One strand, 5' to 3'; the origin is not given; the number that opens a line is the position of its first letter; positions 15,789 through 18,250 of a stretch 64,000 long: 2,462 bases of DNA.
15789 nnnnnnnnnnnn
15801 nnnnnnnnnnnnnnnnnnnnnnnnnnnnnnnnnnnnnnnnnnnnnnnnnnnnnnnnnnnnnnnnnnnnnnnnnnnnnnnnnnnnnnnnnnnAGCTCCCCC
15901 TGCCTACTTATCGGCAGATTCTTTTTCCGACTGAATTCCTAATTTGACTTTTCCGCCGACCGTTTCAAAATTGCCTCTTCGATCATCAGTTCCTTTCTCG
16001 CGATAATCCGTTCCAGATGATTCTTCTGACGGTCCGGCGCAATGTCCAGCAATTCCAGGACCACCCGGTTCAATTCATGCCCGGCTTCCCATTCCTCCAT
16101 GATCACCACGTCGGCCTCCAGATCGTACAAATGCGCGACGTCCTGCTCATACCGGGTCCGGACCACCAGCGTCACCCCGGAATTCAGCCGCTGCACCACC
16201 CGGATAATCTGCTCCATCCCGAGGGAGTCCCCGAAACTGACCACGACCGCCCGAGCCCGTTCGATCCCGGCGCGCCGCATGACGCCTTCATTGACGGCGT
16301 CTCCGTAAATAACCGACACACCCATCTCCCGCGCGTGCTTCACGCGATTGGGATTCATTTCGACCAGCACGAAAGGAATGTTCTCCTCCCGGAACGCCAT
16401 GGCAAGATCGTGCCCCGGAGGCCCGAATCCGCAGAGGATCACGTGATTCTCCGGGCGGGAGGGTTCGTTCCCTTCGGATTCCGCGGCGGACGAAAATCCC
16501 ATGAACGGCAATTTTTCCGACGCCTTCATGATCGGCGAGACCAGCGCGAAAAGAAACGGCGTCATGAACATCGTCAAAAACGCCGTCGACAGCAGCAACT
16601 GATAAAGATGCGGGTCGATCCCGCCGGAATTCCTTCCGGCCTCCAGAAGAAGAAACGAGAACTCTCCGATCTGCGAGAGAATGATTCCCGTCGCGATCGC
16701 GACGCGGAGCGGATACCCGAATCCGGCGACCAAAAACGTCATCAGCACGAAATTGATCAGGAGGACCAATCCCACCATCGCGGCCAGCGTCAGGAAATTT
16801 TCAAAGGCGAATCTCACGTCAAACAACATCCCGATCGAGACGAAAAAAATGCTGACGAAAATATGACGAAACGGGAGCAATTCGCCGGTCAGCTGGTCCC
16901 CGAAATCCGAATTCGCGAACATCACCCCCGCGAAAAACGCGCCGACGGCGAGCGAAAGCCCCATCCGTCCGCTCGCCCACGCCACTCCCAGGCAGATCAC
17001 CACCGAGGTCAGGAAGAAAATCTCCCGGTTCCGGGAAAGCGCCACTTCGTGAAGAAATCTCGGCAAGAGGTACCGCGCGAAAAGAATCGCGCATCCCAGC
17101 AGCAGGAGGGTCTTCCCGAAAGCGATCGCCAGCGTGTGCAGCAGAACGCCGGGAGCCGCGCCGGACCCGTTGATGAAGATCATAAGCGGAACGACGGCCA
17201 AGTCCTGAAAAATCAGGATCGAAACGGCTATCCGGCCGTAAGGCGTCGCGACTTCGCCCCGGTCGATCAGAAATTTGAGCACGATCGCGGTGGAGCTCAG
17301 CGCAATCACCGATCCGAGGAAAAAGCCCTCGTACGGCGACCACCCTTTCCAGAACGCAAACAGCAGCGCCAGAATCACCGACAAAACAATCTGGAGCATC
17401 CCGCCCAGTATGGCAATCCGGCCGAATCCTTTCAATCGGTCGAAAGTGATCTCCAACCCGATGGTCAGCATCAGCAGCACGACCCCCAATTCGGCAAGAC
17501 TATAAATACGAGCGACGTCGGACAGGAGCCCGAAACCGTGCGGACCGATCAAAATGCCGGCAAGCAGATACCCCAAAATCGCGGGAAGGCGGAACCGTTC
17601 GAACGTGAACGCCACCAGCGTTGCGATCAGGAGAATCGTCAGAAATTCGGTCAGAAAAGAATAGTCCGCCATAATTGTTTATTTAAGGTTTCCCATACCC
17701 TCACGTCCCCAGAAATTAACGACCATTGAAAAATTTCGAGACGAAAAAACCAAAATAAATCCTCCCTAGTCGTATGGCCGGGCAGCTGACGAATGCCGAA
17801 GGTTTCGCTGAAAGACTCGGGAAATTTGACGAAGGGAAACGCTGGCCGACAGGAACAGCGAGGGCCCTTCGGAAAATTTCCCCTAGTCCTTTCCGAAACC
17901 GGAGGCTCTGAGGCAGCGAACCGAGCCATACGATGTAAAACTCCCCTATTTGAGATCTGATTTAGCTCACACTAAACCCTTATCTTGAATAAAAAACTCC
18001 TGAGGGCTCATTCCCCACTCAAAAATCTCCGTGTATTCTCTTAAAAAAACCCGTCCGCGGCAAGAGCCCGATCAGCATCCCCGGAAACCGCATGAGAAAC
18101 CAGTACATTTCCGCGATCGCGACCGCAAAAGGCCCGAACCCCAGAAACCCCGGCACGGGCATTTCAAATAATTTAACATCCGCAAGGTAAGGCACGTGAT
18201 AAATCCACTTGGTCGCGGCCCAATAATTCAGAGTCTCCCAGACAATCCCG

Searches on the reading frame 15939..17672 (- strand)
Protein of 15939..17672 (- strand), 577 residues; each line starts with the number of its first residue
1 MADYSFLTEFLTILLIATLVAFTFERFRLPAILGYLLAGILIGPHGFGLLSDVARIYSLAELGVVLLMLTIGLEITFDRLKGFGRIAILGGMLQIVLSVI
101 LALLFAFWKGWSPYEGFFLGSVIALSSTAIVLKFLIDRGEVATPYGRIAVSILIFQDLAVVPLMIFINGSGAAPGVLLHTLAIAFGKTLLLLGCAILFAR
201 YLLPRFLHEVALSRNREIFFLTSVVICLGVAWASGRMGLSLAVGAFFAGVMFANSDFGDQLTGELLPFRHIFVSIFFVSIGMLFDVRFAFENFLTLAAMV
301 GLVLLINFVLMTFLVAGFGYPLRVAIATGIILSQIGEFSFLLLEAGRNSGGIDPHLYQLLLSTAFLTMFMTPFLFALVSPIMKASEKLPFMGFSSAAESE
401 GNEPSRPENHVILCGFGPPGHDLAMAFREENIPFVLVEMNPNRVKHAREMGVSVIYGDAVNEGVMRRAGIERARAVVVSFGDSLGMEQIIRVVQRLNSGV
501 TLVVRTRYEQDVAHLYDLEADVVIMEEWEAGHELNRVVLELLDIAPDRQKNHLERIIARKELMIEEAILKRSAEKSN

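Call 9: search_protein_families(library=pfam, proteins=[window:15939-17672:-])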
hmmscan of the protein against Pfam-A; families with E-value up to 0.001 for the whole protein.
window:15939-17672:- (577 aa): 2 families
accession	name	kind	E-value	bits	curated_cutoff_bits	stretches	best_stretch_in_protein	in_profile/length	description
PF00999.27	Na_H_Exchanger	-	1.1e-55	189.5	26.2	1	15-375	2-374/375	Sodium/hydrogen exchanger, transmembrane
PF02254.24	TrkA_N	-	1.8e-21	77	23.8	1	411-525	1-115/116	TrkA-N domain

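Call 11: find_encoding_contigs(protein=window:15939-17672:-, flank=3000, max_places=10)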
Protein window:15939-17672:- (577 aa): 6 contigs read that carry it; 2 places shown.
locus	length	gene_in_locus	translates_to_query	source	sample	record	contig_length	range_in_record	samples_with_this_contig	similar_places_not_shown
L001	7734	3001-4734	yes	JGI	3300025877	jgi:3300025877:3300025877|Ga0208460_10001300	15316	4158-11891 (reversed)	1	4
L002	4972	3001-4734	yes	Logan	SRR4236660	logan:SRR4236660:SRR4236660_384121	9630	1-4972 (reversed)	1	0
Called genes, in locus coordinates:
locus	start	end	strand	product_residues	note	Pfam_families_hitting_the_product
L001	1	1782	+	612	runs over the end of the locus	PF05170:AsmA, PF05359:DUF748, PF13116:YhdP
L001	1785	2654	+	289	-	-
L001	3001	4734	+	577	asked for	PF00999:Na_H_Exchanger, PF02254:TrkA_N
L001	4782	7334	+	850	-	PF00343:Phosphorylase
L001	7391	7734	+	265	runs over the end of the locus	-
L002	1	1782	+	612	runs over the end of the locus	PF05170:AsmA, PF05359:DUF748, PF13116:YhdP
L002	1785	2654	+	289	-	-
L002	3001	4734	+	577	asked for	PF00999:Na_H_Exchanger, PF02254:TrkA_N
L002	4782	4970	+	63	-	?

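Call 12: find_related_loci(query=window:15939-17672:-, collection=genome_contigs, flank=3000)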
Query window:15939-17672:- (577 aa) in genome_contigs; peptide patterns used: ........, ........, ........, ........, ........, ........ (x = any residue, [..] = any of these).
53 stretches matched a pattern; 2 encode a relative of the query (tblastn E <= 1e-3); 2 distinct loci.
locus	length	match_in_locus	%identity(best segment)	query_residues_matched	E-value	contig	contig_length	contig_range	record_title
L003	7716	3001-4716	61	6-576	0e+0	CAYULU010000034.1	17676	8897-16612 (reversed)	MAG TPA_asm: uncultured bacterium isolate SRP263991_co2_526 genome assembly, contig: NODE_4066_length_17676_cov_89.06974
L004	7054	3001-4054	27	39-389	5e-11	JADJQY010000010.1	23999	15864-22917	MAG: Candidatus Eisenbacteria bacterium isolate Fred_18-Q3-R57-64_MAXAC.354 tig00007851-10-239710, whole genome shotgun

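Call 15: find_homologous_proteins(query=window:15939-17672:-, max_evalue=1e-100)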
Query window:15939-17672:- (577 aa): 1033 proteins with E <= 1e-100 among 8000 candidates; the best 120 are listed.
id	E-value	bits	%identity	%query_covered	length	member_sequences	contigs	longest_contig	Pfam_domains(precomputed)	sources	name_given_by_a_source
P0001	0.0e+0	1239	100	100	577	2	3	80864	PF00999.27,PF02254.25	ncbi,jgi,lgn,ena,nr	ncbi:MAG TPA: cation:proton antiporter [Candidatus Omnitrophota bacterium]|nr:cation:proton antiport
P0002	0.0e+0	1114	90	100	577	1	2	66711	PF00999.27,PF02254.25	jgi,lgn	-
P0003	2.4e-267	906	72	100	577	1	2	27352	PF00999.27,PF02254.25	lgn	-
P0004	5.2e-226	770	63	100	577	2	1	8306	PF00999.27,PF02254.25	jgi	-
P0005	1.7e-222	758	62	99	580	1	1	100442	PF00999.27,PF02254.25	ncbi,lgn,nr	ncbi:MAG: cation:proton antiporter [Candidatus Omnitrophica bacterium]|nr:cation:proton antiporter [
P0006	1.2e-221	755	62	99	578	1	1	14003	PF00999.27,PF02254.25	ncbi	-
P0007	2.5e-219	748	60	99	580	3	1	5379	PF00999.27,PF02254.25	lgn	-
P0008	9.2e-219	746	61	99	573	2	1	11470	PF00999.27,PF02254.25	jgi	-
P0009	9.5e-218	743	63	99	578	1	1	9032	PF00999.27,PF02254.25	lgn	-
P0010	1.6e-216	738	62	99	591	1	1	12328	PF00999.27,PF02254.25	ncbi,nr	ncbi:MAG: cation:proton antiporter [Candidatus Omnitrophica bacterium]|nr:cation:proton antiporter [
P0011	1.8e-216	738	61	100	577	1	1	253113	PF00999.27,PF02254.25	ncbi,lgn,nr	ncbi:MAG: cation:proton antiporter [Candidatus Omnitrophota bacterium]|nr:cation:proton antiporter [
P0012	1.4e-215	735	61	99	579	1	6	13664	PF00999.27,PF02254.25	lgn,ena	-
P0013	1.7e-215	735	59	99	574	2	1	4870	PF00999.27,PF02254.25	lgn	-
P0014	1.5e-213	729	61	100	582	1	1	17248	PF00999.27,PF02254.25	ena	-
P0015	3.0e-213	728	61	100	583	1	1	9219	PF00999.27,PF02254.25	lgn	-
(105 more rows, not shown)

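Call 16: find_encoding_contigs(protein=P0002, flank=3000, max_places=3)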
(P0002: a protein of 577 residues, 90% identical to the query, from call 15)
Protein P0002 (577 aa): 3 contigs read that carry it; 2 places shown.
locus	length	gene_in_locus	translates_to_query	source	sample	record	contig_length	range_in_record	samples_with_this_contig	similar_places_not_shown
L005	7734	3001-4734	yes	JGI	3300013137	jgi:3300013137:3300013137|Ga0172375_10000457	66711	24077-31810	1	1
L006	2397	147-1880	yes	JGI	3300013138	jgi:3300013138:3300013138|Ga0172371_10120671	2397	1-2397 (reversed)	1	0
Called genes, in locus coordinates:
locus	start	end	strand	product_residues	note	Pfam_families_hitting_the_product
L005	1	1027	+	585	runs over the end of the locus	PF00920:ILVD_EDD_N, PF24877:ILV_EDD_C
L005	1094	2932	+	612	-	PF05170:AsmA, PF05359:DUF748, PF13116:YhdP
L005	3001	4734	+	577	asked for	PF00999:Na_H_Exchanger, PF02254:TrkA_N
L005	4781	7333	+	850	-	PF00343:Phosphorylase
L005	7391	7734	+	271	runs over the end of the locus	-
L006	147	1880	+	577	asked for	PF00999:Na_H_Exchanger, PF02254:TrkA_N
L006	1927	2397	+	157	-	?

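Call 17: find_encoding_contigs(protein=P0003, flank=3000, max_places=3)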
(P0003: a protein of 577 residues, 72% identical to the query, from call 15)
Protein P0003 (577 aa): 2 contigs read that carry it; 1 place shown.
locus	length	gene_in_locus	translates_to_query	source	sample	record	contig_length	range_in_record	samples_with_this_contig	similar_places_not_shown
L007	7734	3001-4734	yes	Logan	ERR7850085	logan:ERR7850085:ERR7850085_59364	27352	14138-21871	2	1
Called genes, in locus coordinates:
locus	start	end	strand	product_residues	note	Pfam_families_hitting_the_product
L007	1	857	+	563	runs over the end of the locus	PF19676:DUF6178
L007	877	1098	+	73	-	-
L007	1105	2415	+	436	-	PF02310:B12-binding, PF04055:Radical_SAM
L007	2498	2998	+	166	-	PF14512:TM1586_NiRdase, PF00881:Nitroreductase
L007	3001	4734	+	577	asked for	PF00999:Na_H_Exchanger, PF02254:TrkA_N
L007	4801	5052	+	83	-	PF04945:YHS (weak)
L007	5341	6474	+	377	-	PF16258:DUF4912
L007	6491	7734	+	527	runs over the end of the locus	PF03065:Glyco_hydro_57, PF09210:BE_C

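Call 18: find_encoding_contigs(protein=P0004, flank=3000, max_places=3)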
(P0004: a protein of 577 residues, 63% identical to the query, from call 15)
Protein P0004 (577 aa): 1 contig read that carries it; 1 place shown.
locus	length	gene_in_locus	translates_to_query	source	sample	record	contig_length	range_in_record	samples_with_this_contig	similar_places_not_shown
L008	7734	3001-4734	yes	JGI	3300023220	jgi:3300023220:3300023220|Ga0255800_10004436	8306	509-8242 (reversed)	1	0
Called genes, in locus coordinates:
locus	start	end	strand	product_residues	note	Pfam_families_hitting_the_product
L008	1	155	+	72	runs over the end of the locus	?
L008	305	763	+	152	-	-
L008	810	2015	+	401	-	PF02417:Chromate_transp, PF05437:AzlD (weak)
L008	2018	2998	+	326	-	PF00006:ATP-synt_ab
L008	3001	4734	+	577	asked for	PF00999:Na_H_Exchanger, PF02254:TrkA_N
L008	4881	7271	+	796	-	PF01833:TIG, PF20144:TIG_SUH (faint), PF01833:TIG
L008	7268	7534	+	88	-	-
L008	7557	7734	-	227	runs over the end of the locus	?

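Call 55: find_encoding_contigs(protein=P0241, flank=4000, max_places=4)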
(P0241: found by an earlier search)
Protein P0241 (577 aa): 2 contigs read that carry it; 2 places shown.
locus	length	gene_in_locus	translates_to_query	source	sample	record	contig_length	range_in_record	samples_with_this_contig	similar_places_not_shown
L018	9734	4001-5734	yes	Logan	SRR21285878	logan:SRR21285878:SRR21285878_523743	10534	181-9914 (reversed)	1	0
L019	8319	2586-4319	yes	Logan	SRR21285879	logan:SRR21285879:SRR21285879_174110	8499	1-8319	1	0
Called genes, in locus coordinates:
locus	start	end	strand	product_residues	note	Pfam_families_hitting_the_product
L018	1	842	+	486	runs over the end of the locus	?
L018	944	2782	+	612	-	PF05170:AsmA, PF05359:DUF748, PF13116:YhdP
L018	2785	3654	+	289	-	-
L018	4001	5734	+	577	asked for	PF00999:Na_H_Exchanger, PF02254:TrkA_N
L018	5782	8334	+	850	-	PF00343:Phosphorylase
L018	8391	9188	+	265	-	-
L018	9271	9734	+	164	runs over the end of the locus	PF14512:TM1586_NiRdase, PF00881:Nitroreductase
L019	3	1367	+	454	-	?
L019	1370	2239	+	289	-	-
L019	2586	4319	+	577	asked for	PF00999:Na_H_Exchanger, PF02254:TrkA_N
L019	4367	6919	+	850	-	PF00343:Phosphorylase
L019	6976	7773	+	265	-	-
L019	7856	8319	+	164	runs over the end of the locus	PF14512:TM1586_NiRdase, PF00881:Nitroreductase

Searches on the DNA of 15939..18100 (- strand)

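Call 4: search_rna_families(source=window, start=17600, end=18100, threshold=evalue, max_evalue=10, show_alignments=4)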
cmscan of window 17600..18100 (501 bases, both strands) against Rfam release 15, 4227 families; matches with E-value up to 10: 4.
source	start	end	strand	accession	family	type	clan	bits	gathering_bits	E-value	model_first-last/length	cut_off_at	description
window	17819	17883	-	RF02516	MIR393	Gene; miRNA;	-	15.8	60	1.3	1-126/126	no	mir-393 microRNA precursor family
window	17943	18008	+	RF00070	SNORD29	Gene; snRNA; snoRNA; CD-box;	CL00051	14.7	48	5.7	1-65/65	no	Small nucleolar RNA SNORD29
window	17795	17851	+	RF01305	sR51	Gene; snRNA; snoRNA; CD-box;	-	13.7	38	6.1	1-56/56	no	Small nucleolar RNA sR51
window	17623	17684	-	RF02480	GlsR14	Gene; snRNA; snoRNA; CD-box;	-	13.6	90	1.2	1-68/68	no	Small nucleolar RNA GlsR14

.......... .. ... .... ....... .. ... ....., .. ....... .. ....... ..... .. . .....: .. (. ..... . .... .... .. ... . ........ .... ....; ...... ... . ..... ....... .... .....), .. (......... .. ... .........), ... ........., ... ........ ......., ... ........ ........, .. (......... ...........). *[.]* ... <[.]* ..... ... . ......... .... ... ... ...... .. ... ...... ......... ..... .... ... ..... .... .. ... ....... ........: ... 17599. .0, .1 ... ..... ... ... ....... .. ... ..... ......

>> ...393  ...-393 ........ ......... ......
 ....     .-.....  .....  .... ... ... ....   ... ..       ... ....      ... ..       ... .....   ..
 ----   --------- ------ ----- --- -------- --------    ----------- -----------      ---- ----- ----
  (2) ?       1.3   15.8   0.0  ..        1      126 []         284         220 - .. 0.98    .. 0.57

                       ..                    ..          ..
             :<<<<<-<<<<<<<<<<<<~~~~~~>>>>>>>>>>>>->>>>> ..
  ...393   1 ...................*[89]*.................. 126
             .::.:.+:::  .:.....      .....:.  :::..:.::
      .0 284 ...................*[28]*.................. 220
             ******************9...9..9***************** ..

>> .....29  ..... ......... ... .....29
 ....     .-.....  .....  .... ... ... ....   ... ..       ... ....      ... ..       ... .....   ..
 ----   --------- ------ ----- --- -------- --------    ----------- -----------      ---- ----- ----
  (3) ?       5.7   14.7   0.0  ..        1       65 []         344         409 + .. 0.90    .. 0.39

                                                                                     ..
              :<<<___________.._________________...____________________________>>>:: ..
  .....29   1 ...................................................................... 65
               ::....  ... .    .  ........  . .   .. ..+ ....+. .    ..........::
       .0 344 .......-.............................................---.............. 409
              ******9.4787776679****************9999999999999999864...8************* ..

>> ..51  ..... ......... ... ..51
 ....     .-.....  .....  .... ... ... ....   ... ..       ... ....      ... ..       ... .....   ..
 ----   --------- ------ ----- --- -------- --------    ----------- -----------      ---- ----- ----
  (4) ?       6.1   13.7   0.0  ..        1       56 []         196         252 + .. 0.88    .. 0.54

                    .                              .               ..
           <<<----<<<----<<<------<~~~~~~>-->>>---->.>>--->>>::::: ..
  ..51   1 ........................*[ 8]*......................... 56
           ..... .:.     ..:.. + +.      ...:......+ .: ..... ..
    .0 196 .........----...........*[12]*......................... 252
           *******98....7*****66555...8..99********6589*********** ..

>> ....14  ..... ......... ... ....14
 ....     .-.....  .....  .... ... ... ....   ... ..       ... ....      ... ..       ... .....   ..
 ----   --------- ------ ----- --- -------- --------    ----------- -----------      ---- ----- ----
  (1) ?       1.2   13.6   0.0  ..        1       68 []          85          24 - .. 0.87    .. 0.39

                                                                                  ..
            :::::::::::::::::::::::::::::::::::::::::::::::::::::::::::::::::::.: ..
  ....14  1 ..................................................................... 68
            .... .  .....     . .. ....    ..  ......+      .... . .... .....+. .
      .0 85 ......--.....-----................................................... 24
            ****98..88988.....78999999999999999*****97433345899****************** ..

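Call 44: search_dna_similar(query=window:17740-17960:-, collection=plasmids, mode=distant, max_evalue=0.01, max_rows=10)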
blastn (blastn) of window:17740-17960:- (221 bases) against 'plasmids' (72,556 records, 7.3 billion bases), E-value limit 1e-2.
No match.

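Call 45: search_dna_similar(query=window:17740-17960:-, collection=phages, mode=distant, max_evalue=0.01, max_rows=10)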
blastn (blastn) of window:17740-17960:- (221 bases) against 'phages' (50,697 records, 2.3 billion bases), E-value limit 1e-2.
No match.

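Call 47: search_rna_families(sources=[L003, L005, L007, L008, L009, L010], threshold=gathering)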
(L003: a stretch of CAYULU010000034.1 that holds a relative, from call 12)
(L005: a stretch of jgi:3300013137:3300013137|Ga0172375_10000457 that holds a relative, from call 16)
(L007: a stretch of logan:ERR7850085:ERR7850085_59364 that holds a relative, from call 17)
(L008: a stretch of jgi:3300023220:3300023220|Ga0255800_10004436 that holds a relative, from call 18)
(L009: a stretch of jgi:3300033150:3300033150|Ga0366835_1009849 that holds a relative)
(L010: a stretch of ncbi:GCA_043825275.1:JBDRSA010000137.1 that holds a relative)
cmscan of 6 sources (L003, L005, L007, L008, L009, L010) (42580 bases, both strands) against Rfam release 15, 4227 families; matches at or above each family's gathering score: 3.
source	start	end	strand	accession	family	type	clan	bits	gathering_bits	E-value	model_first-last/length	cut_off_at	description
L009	3612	3685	+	RF00005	tRNA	Gene; tRNA;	CL00001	64.9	29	5.4e-12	1-71/71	no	tRNA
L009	4247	4336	+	RF00005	tRNA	Gene; tRNA;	CL00001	58.5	29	3.1e-10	1-71/71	no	tRNA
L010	4192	4328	+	RF00059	TPP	Cis-reg; riboswitch;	-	55.4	54.3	2.7e-08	1-105/105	no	TPP riboswitch aptamer (THI element)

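Call 71: search_rna_families(source=window, start=17750, end=17950, threshold=evalue, max_evalue=10)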
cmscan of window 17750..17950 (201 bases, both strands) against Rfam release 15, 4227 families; matches with E-value up to 10: 7.
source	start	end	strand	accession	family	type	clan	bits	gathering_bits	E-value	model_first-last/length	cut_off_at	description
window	17818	17883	-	RF00898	mir-242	Gene; miRNA;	-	18.9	54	0.18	1-77/77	no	mir-242 microRNA precursor family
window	17812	17890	-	RF03906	mir-3199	Gene; miRNA;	-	17.2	100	1.4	1-87/87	no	mir-3199 microRNA precursor family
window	17819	17883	-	RF02516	MIR393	Gene; miRNA;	-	15.8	60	0.54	1-126/126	no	mir-393 microRNA precursor family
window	17820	17904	-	RF02331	TtnuHACA24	Gene; snRNA; snoRNA; HACA-box;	-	15.2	100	2.2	1-127/127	no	Tetrahymena snoRNA TtnuHACA24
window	17812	17890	+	RF03906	mir-3199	Gene; miRNA;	-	14.7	100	5.7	1-87/87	no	mir-3199 microRNA precursor family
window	17795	17851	+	RF01305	sR51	Gene; snRNA; snoRNA; CD-box;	-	13.7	38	2.5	1-56/56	no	Small nucleolar RNA sR51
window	17907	17950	-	RF03775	mir-7578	Gene; miRNA;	-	13.7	60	3.1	38-82/82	5'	mir-7578 microRNA precursor family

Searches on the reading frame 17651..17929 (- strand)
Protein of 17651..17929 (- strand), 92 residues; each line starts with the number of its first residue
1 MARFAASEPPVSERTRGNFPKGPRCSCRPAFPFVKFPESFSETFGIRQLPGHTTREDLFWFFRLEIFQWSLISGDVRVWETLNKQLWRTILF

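Call 9: search_protein_families(library=pfam, proteins=[window:17651-17929:-])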
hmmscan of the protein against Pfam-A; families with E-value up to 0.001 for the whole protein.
window:17651-17929:- (92 aa): 0 families

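Call 70: search_protein_representatives(protein=window:17654-17929:-)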
Query: 92 residues. Proteins with E-value up to 0.001 (for the whole library): 2; up to 1e-10: 0; up to 1e-30: 0. The best 2 are listed.
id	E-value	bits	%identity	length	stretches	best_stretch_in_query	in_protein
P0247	4.3e-07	46.2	38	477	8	18-61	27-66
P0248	6.5e-05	39.2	27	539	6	14-40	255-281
